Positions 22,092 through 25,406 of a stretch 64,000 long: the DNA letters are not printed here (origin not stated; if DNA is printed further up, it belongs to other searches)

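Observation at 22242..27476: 1744-aa cysteine-dense modular surface protein with eukaryote-like CxC/CxxC modules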

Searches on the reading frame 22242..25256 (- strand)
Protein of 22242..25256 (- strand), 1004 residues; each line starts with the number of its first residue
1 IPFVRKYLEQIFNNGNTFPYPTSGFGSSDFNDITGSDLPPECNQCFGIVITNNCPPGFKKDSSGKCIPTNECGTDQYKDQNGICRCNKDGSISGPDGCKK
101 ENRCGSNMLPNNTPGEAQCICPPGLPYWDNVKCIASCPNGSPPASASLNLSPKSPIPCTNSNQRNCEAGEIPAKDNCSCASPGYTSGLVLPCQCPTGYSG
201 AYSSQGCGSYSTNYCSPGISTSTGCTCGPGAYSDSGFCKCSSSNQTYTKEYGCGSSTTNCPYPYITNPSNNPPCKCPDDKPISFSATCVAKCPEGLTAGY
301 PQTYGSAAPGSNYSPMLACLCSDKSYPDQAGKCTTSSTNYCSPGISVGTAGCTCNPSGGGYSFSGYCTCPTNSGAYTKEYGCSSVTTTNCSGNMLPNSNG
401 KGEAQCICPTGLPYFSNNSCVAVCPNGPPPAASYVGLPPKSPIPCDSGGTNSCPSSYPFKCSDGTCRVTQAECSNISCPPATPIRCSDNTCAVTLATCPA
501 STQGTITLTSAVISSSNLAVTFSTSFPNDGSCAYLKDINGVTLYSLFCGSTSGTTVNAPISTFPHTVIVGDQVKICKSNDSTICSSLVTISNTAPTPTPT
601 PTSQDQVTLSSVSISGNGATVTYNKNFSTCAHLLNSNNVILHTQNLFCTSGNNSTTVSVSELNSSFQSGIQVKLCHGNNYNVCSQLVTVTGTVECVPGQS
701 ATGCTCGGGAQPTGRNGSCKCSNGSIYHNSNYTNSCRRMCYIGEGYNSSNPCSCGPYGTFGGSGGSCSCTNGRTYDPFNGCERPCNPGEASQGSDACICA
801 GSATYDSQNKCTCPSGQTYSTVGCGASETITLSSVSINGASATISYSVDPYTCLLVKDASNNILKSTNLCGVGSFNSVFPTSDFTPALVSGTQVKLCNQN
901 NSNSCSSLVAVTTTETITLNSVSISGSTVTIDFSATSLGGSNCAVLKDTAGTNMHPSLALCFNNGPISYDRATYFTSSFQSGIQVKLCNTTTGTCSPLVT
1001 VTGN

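Call 25: search_solved_structures(query=window:22242-25256:-, max_evalue=1)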
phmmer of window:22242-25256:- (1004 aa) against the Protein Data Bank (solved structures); distinct sequences matched with E-value up to 1: 0.
